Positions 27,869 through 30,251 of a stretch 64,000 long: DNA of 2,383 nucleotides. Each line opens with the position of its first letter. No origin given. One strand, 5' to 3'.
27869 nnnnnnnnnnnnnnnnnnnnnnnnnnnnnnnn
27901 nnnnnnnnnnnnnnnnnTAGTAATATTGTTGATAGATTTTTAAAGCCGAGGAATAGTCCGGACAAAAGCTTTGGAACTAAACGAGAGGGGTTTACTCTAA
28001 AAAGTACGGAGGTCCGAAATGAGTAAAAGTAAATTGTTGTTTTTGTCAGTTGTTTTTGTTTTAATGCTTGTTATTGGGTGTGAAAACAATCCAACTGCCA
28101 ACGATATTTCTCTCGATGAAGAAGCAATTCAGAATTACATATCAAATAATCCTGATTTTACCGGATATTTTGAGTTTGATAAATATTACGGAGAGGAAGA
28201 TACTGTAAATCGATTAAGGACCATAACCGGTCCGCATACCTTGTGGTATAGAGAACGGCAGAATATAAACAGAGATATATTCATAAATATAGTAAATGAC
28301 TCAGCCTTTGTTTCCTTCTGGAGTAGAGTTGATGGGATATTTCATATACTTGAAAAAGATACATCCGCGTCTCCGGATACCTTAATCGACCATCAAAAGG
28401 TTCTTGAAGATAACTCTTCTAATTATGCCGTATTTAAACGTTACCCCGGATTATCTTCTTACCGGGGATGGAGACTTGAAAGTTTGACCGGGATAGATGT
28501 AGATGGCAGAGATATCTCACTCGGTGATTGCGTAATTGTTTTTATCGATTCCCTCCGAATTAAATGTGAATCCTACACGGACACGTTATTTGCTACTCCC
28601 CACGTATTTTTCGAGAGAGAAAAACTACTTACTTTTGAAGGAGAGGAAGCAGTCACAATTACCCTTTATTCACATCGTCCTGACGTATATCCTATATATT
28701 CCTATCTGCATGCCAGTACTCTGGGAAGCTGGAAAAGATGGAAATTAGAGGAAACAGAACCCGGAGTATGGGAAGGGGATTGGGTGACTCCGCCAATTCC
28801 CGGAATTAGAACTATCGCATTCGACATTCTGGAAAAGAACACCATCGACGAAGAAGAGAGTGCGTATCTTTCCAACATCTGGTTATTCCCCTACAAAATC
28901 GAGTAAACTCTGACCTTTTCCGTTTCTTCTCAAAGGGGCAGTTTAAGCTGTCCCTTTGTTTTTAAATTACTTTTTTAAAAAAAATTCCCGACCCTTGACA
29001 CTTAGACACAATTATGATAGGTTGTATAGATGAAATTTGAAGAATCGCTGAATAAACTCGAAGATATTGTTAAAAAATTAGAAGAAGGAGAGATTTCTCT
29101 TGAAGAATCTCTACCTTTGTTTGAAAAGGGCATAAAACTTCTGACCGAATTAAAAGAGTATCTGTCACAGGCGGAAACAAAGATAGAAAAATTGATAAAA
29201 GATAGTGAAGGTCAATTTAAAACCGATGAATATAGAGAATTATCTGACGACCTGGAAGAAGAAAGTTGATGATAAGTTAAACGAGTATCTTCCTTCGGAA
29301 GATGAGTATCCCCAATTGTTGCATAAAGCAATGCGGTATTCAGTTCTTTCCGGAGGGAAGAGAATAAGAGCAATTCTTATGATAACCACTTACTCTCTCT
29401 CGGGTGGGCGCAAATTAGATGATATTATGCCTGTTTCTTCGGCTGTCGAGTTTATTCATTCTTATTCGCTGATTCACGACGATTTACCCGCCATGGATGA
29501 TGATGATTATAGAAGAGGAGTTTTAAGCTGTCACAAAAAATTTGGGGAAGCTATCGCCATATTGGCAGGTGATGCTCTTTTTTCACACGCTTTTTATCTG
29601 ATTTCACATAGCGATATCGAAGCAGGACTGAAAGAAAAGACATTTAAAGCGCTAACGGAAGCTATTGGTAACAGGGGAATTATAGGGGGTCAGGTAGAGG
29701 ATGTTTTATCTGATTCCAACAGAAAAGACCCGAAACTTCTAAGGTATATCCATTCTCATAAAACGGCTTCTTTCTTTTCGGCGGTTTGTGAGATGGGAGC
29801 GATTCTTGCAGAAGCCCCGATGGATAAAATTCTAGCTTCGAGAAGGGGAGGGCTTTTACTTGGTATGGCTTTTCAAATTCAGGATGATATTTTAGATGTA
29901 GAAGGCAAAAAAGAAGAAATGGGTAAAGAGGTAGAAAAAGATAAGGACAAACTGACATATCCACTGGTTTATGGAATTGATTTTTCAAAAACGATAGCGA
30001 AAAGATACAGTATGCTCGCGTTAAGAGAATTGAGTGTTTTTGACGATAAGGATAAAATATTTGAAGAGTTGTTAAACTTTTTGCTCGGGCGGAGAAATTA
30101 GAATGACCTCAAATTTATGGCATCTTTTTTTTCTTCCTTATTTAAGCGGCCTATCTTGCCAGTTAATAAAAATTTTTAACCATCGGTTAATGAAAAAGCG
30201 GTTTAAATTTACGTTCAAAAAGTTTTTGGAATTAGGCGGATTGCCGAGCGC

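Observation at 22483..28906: RpoE-like ECF sigma/anti-sigma operon with a thrice-repeated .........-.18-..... promoter linking it to a secreted serpin and lipoproteins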

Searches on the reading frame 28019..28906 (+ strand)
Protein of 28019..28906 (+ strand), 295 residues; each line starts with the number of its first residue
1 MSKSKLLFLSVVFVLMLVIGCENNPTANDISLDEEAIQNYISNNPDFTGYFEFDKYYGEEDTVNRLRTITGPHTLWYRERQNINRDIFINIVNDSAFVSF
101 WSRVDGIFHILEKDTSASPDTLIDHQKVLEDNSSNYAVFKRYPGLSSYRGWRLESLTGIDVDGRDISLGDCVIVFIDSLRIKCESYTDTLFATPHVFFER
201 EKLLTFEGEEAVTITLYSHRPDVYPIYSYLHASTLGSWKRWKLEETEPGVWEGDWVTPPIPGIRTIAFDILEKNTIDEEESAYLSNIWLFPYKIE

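Call 7: search_protein_families(library=pfam, proteins=[window:28019-28906:+], max_evalue=0.01)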
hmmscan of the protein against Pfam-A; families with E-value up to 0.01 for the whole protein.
window:28019-28906:+ (295 aa): 0 families

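Call 8: search_protein_families(library=ncbifam, proteins=[window:28019-28906:+], max_evalue=0.01)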
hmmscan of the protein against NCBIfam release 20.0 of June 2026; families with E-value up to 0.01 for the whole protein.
window:28019-28906:+ (295 aa): 0 families

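Call 43: find_homologous_proteins(query=window:28019-28906:+, max_evalue=0.00001)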
Query window:28019-28906:+ (295 aa): 34 proteins with E <= 0.00001 among 638 candidates.
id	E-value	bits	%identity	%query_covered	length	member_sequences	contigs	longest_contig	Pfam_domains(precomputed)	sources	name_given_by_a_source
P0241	5.7e-200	681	100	100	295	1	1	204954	-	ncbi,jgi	-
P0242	4.1e-147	508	77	94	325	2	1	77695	-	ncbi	-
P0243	2.5e-144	498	74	100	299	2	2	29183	-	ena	-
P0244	2.1e-143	495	75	100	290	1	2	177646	-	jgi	-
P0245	1.5e-140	486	74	100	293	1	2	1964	-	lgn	-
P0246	2.5e-140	485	71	100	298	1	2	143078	-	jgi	jgi:hypothetical protein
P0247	4.1e-139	481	72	94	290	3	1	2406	-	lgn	-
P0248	2.0e-138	479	71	100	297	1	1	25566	-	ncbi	-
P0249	3.0e-135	469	70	100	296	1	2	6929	-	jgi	jgi:hypothetical protein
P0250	2.0e-134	466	73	94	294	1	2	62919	-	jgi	jgi:hypothetical protein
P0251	4.3e-133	461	70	100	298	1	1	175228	-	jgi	jgi:hypothetical protein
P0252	5.7e-133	461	72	100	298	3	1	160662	-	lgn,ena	-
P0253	1.9e-132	459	69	100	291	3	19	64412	-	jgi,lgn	-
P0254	2.1e-130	453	69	100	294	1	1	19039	-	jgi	jgi:hypothetical protein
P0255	2.6e-130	452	71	94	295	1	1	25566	-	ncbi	-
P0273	2.4e-77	278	49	100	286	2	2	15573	-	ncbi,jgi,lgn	-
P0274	2.3e-62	229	43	97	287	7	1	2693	-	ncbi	-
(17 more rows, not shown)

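Call 53: search_protein_families(library=padloc, proteins=[window:28019-28906:+], max_evalue=0.01)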
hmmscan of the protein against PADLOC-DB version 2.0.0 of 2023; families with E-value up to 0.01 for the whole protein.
window:28019-28906:+ (295 aa): 0 families

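Call 54: predict_structure(alignment_id=A3)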
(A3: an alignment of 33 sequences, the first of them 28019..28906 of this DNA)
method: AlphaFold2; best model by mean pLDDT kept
length: 295 residues; sequences in the alignment: 33
mean_pLDDT: 63.1   pTM: 0.62
mean pLDDT of the five models: 63.1, 60.5, 50.2, 50.2, 48.2
residues with pLDDT >= 90: 24; 70-90: 98; 50-70: 87; < 50: 86
segments of 3 or more residues with pLDDT < 50: 19-26, 45-84, 104-130, 166-171, 196-199
pLDDT, mean of each block of 10 residues (from residue 1): 78 64 47 74 51 30 29 35 58 72 47 40 40 67 62 66 52 74 90 57 79 88 72 67 88 89 76 63 69 77
secondary structure, 60 per line:
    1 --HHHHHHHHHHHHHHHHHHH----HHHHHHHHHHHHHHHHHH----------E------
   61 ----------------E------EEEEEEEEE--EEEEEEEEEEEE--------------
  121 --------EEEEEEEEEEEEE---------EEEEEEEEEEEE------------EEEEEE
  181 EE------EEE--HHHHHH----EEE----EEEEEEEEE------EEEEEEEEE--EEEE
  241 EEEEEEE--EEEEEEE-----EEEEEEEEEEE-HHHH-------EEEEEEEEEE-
elements in order: H3-21 H26-43 E84-92 E95-106 E129-141 E151-162 E175-182 E189-191 H194-199 E204-206 E211-219 E226-234 E237-247 E250-256 E262-272 H274-277 E285-294

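Call 57: find_encoding_contigs(protein=P0273, flank=10000, max_places=1)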
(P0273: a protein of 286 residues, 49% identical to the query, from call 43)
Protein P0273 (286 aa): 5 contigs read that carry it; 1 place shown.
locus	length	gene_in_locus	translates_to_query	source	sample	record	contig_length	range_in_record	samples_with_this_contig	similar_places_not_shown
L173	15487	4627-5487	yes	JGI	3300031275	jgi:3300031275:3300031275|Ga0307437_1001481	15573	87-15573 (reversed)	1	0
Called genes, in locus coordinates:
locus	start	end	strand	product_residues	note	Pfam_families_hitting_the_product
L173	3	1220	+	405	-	PF00801:PKD (weak), PF18911:PKD_4, PF18962:Por_Secre_tail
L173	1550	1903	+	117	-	PF09685:MamF_MmsF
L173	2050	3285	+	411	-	PF00079:Serpin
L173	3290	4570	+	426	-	PF00079:Serpin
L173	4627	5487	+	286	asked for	-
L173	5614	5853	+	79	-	PF02609:Exonuc_VII_S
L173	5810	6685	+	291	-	PF00348:polyprenyl_synt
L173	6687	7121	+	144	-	PF02681:DUF212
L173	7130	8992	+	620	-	PF13292:DXP_synthase_N, PF02775:TPP_enzyme_C (faint), PF02779:Transket_pyr, PF02780:Transketolase_C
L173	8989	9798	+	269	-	PF03331:LpxC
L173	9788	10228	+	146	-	PF22817:ApeP-like (faint), PF07977:FabA, PF22818:ApeI-like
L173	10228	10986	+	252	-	PF25084:LbH_EIF2B (faint), PF25087:GMPPB_C (weak), PF00132:Hexapep, PF13720:Acetyltransf_11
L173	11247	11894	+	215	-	PF01791:DeoC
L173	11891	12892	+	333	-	PF03706:LPG_synthase_TM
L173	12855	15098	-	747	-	PF09586:YfhO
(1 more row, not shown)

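Call 86: find_encoding_contigs(protein=P0274, flank=5000, max_places=2)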
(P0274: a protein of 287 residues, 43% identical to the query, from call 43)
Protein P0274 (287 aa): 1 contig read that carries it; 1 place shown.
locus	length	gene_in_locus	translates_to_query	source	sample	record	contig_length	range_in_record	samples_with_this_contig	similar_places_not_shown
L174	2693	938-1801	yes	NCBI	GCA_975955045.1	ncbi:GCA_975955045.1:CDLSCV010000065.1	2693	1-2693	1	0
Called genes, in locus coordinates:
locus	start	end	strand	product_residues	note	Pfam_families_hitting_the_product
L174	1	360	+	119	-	?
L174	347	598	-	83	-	-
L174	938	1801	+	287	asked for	-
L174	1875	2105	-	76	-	-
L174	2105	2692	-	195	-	?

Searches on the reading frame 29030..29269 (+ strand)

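Call 7: search_protein_families(library=pfam, proteins=[window:29030-29269:+], max_evalue=0.01)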
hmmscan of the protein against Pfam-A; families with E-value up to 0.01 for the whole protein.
window:29030-29269:+ (79 aa): 2 families
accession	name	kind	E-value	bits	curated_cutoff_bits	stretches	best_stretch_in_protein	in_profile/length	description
PF02609.21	Exonuc_VII_S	-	1.7e-18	66.8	24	1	3-54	1-52/52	Exonuclease VII small subunit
PF22746.1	SHOCT-like_DUF2089-C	-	0.0043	17.1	27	1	11-33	4-26/32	SHOCT-like domain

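Call 8: search_protein_families(library=ncbifam, proteins=[window:29030-29269:+], max_evalue=0.01)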
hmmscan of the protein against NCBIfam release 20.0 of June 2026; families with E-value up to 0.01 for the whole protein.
window:29030-29269:+ (79 aa): 14 families
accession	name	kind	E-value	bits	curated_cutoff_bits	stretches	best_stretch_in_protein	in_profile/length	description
NF002140.0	PRK00977.1-4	equivalog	9.9e-21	73.3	71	1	2-66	11-75/81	exodeoxyribonuclease VII small subunit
TIGR01280.1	xseB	equivalog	6.3e-20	71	35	1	2-57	1-56/57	exodeoxyribonuclease VII small subunit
NF002138.0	PRK00977.1-2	equivalog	3.2e-18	65.3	77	1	2-67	7-72/77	exodeoxyribonuclease VII small subunit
NF010669.0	PRK14066.1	equivalog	3.9e-18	65.5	113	1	2-70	5-73/76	exodeoxyribonuclease VII small subunit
NF002139.0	PRK00977.1-3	equivalog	1.2e-16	60.6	68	1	1-66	13-78/84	exodeoxyribonuclease VII small subunit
NF002137.0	PRK00977.1-1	equivalog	5.6e-16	58.2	94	1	2-66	10-73/80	exodeoxyribonuclease VII small subunit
NF010671.0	PRK14068.1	equivalog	2.5e-14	53.1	95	1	3-68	8-73/76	exodeoxyribonuclease VII small subunit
NF010672.0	PRK14069.1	equivalog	5.2e-13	49.1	123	1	2-74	9-81/95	exodeoxyribonuclease VII small subunit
NF010673.0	PRK14070.1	equivalog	5.2e-12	45.6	119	1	1-64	1-64/75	exodeoxyribonuclease VII small subunit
NF010667.0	PRK14064.1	equivalog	2.1e-10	40.8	134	1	3-59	8-64/75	exodeoxyribonuclease VII small subunit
NF010666.0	PRK14063.1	equivalog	2.2e-10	40.5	111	1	1-61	7-66/78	exodeoxyribonuclease VII small subunit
NF002141.0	PRK00977.1-5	equivalog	2.7e-10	39.9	92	1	2-66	22-86/93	exodeoxyribonuclease VII small subunit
NF010670.0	PRK14067.1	equivalog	3.3e-10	39.5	107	1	2-65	9-69/81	exodeoxyribonuclease VII small subunit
NF047515.1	SpiroCoCo_C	equivalog_domain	0.0081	15.4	125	1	4-65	210-257/313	SpiroCoCo family coiled-coil protein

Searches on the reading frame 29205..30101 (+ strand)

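Call 7: search_protein_families(library=pfam, proteins=[window:29205-30101:+], max_evalue=0.01)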
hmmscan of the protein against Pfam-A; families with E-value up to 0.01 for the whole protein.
window:29205-30101:+ (298 aa): 1 family
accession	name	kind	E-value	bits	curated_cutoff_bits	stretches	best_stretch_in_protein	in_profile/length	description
PF00348.22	polyprenyl_synt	-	9.3e-52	176.2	27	1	37-263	2-224/251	Polyprenyl synthetase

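Call 8: search_protein_families(library=ncbifam, proteins=[window:29205-30101:+], max_evalue=0.01)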
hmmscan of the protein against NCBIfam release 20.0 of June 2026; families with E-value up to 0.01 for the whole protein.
window:29205-30101:+ (298 aa): 16 families
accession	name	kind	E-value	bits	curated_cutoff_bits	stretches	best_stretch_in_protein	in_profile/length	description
NF045485.1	FPPsyn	subfamily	2.8e-83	279.4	275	1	16-297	3-287/288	farnesyl diphosphate synthase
NF045685.1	GGPPSynCrtE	equivalog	4.6e-73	245.8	460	1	9-297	2-292/293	geranylgeranyl diphosphate synthase CrtE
NF007877.0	PRK10581.1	equivalog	1.7e-52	178.5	321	1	9-277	2-275/299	(2E,6E)-farnesyl diphosphate synthase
NF040698.1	IdsA_Meth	equivalog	3.2e-50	171.2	468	1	9-246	2-236/328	short chain isoprenyl diphosphate synthase IdsA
NF041169.1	f2_encap_cargo4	exception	7.1e-47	160.3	450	1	48-272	47-267/334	family 2 encapsulin nanocompartment cargo protein polyprenyl transferase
NF041003.1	GGPP_syn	equivalog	7.6e-43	146.8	500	1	10-246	2-233/326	geranylgeranyl diphosphate synthase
NF040789.2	gerfarn_diphsyn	equivalog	9.3e-34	117.1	560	1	10-244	7-251/345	geranylfarnesyl diphosphate synthase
NF045628.1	HxpDPsynlarge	equivalog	1.4e-32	113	500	1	19-290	6-261/311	hexaprenyl-diphosphate synthase large subunit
TIGR02748.1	GerC3_HepT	equivalog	2.8e-31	108.8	456.55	1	21-266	16-250/319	heptaprenyl diphosphate synthase component II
NF045549.1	GGPPsyn_IdsB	equivalog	1.2e-29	103.5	475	1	49-265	63-276/346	geranylgeranyl diphosphate synthase IdsB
NF042417.1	NPPPS_Mycobact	equivalog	1.1e-27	97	600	1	37-274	42-272/335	nonaprenyl/(2E,6E)-farnesyl/geranylgeranyl diphosphat synthase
NF008140.0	PRK10888.1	equivalog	1.6e-26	93.4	412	1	37-259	30-245/323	octaprenyl diphosphate synthase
TIGR02749.1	prenyl_cyano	equivalog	7.7e-26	90.9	383.2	1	39-262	32-251/322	solanesyl diphosphate synthase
NF040627.1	GFPS_Meth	equivalog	7.4e-22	78.1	600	1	20-274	11-248/285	geranylfarnesyl diphosphate synthase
NF042416.1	GFPPS_Mycobact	equivalog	5.1e-16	58.6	600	1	33-243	25-250/350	bifunctional (2E,6E)-farnesyl/geranyl diphosphate synthase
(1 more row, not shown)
